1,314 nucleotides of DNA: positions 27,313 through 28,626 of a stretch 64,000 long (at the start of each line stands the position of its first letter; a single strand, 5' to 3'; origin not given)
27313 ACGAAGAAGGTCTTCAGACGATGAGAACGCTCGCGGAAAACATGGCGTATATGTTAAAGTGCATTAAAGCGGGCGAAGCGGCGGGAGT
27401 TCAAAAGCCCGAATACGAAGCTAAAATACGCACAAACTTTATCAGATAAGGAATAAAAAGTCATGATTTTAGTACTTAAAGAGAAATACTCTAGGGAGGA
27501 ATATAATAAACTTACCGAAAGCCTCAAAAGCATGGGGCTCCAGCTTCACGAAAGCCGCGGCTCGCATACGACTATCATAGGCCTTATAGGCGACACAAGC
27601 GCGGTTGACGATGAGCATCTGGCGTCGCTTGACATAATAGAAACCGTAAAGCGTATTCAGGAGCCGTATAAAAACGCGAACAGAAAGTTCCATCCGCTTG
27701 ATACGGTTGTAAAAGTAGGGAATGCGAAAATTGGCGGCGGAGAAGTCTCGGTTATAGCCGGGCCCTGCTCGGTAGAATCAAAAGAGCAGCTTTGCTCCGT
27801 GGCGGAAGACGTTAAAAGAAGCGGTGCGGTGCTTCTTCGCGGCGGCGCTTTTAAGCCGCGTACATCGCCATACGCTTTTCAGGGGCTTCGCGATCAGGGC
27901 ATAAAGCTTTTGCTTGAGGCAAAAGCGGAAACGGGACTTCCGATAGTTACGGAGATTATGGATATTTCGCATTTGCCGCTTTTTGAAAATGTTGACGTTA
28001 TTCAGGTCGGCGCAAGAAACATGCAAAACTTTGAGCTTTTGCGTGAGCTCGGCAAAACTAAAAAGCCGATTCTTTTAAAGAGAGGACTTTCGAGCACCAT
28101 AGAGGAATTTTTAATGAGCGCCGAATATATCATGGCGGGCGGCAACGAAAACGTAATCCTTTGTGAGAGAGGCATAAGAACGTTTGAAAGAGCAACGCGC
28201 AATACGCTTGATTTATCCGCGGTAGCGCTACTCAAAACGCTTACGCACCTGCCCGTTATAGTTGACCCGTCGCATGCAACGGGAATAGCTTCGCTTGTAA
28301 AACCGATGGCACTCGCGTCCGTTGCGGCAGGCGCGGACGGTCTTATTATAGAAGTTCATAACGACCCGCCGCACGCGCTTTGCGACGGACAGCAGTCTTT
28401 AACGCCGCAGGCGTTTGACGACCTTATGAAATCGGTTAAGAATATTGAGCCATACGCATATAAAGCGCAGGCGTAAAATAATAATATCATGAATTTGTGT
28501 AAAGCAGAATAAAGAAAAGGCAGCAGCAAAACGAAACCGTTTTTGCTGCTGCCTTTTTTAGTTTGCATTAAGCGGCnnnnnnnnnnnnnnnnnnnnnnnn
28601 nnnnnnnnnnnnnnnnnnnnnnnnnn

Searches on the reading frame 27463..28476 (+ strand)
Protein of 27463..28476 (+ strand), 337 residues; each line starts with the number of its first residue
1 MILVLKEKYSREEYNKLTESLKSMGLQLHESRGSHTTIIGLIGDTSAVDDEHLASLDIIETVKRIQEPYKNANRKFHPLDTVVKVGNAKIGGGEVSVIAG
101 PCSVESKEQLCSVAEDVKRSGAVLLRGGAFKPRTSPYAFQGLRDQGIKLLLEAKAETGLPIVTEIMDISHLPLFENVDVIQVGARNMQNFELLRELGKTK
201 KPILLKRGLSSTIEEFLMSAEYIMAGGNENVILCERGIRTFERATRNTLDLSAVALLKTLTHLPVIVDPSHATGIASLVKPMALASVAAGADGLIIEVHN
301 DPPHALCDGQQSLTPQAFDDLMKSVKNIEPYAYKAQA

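Call 31: find_encoding_contigs(protein=window:27463-28476:+, flank=10000, max_places=1)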
Protein window:27463-28476:+ (337 aa): 6 contigs read that carry it; 1 place shown.
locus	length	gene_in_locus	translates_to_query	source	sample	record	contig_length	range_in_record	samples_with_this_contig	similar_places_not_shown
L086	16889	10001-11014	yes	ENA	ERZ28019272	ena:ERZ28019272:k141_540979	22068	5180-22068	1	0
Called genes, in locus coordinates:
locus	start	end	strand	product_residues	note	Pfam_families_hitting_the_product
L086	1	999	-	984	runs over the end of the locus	PF00501:AMP-binding, PF00550:PP-binding (faint), PF00668:Condensation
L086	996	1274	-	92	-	-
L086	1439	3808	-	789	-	PF00324:AA_permease, PF13520:AA_permease_2, PF01966:HD, PF13487:HD_5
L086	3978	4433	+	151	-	PF13302:Acetyltransf_3, PF00583:Acetyltransf_1, PF13523:Acetyltransf_8 (weak)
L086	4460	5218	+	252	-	PF14512:TM1586_NiRdase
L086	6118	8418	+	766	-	PF19732:SpoIIE_N, PF07228:SpoIIE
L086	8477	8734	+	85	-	-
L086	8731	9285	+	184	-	PF04294:VanW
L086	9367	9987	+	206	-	PF02525:Flavodoxin_2, PF03358:FMN_red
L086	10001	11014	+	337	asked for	PF18152:DAHP_snth_FXD, PF00793:DAHP_synth_1, PF03102:NeuB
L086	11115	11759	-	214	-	PF06161:DUF975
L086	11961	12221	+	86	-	-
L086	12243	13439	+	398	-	PF00395:SLH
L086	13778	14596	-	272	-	-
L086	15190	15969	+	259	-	PF06161:DUF975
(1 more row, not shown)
